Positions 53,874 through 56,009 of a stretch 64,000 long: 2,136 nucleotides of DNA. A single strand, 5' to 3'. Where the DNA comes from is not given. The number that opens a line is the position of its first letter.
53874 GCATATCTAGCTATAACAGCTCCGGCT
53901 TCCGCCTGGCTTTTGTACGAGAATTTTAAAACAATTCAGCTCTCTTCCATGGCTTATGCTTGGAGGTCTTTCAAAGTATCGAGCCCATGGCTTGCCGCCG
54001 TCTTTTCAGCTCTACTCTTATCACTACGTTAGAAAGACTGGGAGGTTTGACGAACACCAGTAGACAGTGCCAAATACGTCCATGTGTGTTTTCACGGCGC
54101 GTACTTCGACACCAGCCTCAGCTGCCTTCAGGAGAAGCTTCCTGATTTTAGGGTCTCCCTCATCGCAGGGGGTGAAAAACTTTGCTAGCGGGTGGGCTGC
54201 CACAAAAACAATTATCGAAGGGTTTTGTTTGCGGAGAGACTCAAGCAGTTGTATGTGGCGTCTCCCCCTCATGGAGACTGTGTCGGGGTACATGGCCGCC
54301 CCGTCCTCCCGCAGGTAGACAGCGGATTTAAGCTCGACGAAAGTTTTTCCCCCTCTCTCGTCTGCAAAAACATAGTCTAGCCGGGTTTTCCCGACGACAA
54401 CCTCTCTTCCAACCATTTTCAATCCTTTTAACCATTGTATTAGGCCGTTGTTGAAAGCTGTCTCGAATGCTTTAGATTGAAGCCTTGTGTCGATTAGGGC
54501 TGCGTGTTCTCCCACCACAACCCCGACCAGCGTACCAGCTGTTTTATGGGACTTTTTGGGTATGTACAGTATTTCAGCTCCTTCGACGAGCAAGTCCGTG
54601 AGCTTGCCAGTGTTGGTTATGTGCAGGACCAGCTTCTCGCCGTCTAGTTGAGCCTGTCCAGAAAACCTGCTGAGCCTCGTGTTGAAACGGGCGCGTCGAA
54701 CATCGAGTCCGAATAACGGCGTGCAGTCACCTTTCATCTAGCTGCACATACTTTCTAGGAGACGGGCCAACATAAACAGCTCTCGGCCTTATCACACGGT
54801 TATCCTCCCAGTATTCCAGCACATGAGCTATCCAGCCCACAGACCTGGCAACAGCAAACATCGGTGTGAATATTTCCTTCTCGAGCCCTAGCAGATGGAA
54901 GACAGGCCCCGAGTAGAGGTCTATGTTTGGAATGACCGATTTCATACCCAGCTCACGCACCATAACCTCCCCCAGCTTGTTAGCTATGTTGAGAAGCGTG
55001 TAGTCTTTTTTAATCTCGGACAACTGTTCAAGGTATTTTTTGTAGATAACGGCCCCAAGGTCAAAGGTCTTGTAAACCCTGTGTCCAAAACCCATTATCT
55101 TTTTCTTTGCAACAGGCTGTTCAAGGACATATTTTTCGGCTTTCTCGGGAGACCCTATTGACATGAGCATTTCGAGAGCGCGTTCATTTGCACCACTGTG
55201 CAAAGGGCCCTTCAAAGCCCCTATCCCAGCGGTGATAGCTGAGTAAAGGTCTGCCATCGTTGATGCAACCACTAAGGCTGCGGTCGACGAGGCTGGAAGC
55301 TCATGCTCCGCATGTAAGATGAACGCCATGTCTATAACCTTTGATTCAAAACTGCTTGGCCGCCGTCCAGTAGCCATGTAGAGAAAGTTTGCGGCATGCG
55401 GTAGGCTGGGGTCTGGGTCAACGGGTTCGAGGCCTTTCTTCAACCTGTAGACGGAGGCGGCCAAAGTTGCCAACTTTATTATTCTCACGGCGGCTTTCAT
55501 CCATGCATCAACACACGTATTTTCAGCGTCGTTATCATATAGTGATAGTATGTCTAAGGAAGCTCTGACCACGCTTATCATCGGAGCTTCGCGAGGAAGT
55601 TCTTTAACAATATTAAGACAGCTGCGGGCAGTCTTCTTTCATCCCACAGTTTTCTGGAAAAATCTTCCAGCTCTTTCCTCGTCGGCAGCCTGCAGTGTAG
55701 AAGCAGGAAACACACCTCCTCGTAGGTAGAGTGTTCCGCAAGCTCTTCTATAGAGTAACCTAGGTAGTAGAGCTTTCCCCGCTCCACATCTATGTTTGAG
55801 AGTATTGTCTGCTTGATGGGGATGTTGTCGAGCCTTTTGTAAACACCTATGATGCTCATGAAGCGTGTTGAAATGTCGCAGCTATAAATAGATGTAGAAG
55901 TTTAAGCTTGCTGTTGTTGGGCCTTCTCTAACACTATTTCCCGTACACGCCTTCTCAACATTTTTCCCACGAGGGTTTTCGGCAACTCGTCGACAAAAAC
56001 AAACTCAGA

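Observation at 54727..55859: Citrate synthase encoded in two frames with an ATGA junction: frameshift, possible split gene or error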

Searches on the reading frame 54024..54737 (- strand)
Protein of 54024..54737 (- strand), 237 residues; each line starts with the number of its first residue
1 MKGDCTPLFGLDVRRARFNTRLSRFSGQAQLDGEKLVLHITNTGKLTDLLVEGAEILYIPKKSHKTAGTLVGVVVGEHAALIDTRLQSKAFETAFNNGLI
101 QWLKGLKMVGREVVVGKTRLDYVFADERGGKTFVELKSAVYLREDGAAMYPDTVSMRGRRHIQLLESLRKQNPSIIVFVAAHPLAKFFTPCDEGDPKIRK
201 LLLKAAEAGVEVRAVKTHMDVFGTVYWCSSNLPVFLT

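Call 3: search_protein_families(library=pfam, proteins=[window:54024-54737:-])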
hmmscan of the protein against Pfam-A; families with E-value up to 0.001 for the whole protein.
window:54024-54737:- (237 aa): 2 families
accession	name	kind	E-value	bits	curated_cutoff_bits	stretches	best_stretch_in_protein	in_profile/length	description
PF03749.19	SfsA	-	2.8e-32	111.8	22.8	1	86-220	2-135/138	Sugar fermentation stimulation protein RE domain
PF17746.7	SfsA_N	-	1.4e-10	41.5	25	1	21-82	3-63/63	SfsA N-terminal OB domain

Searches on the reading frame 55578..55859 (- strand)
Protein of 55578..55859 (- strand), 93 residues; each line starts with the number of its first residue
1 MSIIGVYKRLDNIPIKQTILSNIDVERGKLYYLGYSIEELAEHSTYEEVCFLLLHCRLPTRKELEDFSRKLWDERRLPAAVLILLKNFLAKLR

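Call 3: search_protein_families(library=pfam, proteins=[window:55578-55859:-])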
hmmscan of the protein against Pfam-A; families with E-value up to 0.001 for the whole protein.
window:55578-55859:- (93 aa): 1 family
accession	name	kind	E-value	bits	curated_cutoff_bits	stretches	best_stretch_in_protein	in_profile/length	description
PF00285.26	Citrate_synt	-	8.4e-21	74.8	27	1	10-89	2-82/357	Citrate synthase, C-terminal domain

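Call 44: list_cluster_members(proteins=[P0003, window:55578-55859:-, P0001])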
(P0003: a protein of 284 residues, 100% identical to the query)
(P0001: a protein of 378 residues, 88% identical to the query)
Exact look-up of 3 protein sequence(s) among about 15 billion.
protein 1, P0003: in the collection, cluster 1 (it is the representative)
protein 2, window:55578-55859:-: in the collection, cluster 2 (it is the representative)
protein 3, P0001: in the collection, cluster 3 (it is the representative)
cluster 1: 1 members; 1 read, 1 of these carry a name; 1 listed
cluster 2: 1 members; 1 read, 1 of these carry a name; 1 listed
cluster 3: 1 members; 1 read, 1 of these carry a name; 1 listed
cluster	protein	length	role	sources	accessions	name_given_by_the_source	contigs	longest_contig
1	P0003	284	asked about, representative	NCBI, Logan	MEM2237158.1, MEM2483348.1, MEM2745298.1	MAG: citrate/2-methylcitrate synthase [Candidatus Caldarchaeum sp.]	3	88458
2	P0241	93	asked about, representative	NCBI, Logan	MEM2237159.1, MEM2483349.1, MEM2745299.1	MAG: citrate/2-methylcitrate synthase [Candidatus Caldarchaeum sp.]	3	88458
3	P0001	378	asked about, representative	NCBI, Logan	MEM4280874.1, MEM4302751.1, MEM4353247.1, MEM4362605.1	MAG: citrate synthase/methylcitrate synthase [Candidatus Caldarchaeum sp.]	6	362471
